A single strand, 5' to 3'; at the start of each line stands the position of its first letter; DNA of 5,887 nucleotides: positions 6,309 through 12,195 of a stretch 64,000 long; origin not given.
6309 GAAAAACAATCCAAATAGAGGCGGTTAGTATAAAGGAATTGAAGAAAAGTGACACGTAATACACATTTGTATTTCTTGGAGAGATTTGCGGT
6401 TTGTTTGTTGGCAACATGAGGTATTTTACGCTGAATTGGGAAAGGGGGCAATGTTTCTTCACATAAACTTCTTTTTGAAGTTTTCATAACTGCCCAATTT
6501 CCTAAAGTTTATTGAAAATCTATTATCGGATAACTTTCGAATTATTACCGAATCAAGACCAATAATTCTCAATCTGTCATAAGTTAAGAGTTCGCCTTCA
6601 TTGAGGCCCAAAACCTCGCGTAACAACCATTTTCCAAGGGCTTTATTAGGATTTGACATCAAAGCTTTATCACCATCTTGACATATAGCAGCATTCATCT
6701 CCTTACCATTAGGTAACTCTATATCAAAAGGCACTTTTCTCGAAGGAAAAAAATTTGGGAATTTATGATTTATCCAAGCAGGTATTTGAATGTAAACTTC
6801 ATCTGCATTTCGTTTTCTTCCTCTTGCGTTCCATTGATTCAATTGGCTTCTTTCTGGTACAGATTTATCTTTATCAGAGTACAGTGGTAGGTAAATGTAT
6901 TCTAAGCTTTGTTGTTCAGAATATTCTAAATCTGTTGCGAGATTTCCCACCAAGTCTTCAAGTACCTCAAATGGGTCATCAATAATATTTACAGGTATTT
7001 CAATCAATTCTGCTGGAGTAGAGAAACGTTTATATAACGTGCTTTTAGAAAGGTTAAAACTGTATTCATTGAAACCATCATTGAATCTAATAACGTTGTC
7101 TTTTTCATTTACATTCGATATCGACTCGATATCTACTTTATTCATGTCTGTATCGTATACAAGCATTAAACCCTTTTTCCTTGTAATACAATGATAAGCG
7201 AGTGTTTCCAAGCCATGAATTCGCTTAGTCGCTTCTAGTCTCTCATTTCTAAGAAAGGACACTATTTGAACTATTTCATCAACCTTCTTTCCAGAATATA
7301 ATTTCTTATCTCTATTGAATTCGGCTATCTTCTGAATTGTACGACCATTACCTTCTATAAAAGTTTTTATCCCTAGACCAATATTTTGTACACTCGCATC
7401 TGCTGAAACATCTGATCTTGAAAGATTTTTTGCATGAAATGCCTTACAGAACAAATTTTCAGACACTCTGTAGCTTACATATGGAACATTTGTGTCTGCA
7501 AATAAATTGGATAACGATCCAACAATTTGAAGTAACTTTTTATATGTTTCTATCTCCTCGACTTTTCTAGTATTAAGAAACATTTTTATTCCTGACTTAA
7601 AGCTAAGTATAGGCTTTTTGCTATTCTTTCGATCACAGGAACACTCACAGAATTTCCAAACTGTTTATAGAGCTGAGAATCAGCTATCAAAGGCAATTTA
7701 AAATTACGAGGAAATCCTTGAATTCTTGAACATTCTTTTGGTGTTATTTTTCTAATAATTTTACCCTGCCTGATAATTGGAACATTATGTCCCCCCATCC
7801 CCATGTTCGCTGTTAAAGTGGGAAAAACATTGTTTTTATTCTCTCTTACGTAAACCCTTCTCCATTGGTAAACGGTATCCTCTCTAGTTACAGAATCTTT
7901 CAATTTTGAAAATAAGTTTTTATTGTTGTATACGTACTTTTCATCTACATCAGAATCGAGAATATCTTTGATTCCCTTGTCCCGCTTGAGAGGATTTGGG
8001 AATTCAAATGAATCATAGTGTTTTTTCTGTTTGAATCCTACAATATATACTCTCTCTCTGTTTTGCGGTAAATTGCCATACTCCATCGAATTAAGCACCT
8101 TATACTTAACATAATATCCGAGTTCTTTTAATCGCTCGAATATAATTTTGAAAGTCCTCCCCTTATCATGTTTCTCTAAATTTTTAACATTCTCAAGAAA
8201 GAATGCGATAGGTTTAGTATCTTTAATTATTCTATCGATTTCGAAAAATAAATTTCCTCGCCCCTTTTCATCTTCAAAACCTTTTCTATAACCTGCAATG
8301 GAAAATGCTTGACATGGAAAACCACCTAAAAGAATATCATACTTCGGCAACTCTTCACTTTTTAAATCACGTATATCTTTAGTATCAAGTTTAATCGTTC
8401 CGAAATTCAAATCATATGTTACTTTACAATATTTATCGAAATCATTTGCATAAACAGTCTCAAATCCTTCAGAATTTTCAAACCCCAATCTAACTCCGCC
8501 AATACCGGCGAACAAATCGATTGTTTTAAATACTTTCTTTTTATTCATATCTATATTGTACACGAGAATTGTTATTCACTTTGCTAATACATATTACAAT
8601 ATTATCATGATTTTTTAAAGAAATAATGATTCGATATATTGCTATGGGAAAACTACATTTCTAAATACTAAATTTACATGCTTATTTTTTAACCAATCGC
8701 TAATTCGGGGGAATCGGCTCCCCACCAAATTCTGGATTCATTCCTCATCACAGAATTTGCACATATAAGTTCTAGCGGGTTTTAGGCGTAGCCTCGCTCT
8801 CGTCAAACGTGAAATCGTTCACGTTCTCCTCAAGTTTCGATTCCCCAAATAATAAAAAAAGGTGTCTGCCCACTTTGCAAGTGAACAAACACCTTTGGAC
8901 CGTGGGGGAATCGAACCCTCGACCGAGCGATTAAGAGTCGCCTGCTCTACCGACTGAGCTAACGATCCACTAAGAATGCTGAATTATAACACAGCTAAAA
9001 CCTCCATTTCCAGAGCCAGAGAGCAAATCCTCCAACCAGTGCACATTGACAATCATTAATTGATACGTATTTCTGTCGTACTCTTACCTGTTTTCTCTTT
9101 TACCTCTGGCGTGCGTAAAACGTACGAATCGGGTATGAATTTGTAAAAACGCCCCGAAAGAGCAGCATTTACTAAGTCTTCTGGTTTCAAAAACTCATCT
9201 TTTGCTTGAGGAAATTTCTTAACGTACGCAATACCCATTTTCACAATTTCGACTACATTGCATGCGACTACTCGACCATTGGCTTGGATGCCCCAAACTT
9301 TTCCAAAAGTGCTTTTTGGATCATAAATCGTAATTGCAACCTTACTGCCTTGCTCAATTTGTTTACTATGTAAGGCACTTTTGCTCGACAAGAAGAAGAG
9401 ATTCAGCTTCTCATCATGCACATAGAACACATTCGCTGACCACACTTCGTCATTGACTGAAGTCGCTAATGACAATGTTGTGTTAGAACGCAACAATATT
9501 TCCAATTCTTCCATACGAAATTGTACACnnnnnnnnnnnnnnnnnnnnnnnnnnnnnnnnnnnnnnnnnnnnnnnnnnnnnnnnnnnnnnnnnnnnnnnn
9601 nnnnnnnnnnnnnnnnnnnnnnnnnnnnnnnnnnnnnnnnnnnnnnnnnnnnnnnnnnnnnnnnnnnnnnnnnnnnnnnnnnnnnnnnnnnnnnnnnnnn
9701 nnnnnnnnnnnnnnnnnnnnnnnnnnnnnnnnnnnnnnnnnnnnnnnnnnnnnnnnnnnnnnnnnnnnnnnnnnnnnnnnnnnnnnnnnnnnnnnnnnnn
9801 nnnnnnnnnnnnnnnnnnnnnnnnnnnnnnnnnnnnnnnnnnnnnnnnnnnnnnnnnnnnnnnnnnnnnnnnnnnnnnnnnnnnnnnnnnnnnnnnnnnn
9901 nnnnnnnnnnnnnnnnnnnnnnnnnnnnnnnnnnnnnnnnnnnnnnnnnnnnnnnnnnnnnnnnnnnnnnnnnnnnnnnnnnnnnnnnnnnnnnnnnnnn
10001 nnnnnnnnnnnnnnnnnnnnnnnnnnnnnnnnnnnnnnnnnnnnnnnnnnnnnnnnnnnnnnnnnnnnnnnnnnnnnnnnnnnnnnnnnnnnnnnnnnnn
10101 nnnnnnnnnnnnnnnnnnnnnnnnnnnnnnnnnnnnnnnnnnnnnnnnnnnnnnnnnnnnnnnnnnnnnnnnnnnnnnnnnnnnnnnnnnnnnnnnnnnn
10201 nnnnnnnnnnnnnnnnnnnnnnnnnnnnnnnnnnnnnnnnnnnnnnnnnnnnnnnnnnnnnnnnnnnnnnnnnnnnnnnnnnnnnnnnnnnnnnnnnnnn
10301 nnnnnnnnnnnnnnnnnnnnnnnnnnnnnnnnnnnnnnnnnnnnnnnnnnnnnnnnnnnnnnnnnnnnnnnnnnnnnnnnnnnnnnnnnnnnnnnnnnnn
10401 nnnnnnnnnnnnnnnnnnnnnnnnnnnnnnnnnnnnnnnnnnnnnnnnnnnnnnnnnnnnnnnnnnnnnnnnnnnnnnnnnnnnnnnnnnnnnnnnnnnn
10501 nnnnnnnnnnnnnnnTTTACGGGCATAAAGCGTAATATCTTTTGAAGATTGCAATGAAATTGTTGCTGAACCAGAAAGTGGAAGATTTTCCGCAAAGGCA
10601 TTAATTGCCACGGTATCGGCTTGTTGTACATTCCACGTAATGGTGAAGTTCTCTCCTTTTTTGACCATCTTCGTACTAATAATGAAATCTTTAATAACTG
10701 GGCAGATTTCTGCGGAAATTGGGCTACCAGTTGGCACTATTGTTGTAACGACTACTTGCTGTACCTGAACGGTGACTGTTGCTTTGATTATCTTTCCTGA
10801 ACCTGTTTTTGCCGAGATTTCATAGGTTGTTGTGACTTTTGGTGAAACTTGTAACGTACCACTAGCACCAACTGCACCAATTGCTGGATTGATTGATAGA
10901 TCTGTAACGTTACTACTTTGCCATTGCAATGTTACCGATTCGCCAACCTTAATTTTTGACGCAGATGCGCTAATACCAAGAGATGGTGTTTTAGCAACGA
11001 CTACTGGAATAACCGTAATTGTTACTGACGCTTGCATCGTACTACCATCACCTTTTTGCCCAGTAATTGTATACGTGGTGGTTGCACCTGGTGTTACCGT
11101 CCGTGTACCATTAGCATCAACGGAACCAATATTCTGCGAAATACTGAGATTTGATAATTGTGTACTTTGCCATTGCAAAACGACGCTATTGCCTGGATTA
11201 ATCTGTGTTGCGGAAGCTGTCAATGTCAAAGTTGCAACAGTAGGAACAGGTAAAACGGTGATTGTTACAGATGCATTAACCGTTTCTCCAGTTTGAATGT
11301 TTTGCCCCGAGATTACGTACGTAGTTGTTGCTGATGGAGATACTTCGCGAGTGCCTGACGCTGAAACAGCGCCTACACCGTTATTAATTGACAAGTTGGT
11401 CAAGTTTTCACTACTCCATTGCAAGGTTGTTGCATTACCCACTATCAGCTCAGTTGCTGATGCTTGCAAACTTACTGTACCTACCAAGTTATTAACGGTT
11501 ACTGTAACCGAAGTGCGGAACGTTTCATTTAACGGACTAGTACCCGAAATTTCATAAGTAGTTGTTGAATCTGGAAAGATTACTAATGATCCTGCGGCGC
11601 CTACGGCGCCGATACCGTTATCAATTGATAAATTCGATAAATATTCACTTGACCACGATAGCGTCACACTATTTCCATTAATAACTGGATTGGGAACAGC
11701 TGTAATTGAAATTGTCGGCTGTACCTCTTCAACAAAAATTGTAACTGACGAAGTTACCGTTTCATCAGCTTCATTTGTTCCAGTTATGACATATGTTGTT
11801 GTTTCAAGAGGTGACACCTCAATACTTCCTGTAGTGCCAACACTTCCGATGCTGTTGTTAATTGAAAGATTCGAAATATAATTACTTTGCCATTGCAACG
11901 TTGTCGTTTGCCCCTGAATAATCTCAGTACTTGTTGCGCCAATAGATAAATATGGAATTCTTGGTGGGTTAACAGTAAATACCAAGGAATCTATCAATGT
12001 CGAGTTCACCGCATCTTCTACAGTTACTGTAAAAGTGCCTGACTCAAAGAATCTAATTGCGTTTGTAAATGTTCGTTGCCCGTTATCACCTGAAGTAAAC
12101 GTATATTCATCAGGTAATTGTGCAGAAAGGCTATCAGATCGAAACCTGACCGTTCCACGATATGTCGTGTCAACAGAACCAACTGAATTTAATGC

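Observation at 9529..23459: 13-kb gene for a 4318-aa multi-domain surface protein, ATGA-coupled to an upstream polytopic membrane protein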

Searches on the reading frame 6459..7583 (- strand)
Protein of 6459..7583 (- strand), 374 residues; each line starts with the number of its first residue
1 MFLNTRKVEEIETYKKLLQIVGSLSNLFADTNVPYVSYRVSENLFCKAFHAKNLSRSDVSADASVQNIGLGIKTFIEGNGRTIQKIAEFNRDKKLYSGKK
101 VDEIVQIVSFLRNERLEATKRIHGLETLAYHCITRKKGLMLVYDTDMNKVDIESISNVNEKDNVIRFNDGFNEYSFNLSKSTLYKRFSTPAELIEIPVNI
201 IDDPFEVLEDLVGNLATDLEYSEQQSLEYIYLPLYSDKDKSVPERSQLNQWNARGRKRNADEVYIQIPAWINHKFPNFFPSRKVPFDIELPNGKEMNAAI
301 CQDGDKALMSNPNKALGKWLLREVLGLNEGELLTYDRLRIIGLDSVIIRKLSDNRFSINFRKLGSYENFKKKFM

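Call 69: search_protein_families(library=pfam, proteins=[window:6459-7583:-], max_evalue=0.00001)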
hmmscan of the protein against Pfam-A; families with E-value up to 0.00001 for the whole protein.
window:6459-7583:- (374 aa): 1 family
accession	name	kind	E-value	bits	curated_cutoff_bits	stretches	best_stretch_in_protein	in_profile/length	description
PF20731.2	RE_NgoFVII_C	-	1.3e-13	51.5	23.8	1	237-350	15-129/131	NgoFVII C-terminal B3-like DNA-binding domain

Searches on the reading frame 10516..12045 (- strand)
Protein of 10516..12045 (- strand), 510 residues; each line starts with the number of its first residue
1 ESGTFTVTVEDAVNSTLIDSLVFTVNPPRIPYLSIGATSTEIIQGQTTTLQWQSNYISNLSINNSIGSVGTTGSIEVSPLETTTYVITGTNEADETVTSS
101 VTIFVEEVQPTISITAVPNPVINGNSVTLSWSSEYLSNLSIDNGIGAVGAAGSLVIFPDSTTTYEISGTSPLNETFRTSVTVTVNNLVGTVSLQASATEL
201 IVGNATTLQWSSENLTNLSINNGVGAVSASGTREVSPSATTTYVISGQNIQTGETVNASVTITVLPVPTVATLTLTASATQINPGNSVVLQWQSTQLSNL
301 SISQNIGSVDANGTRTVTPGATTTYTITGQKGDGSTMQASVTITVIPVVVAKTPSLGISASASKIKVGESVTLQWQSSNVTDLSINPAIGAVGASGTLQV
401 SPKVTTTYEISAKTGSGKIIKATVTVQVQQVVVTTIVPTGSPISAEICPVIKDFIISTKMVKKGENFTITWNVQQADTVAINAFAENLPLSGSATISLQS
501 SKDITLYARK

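Call 38: search_protein_families(library=pfam, proteins=[window:10516-12045:-], max_evalue=1)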
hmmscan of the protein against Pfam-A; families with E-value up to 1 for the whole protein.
window:10516-12045:- (510 aa): 2 families
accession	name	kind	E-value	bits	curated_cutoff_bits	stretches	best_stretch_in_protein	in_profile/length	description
PF24528.1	Ig_ADGRF3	-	1.5e-07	32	27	1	291-346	36-91/91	Adhesion G-protein coupled receptor F3-like, Ig-like domain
PF09354.15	HNF_C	-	0.073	14.3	25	1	50-85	29-64/65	HNF3 C-terminal domain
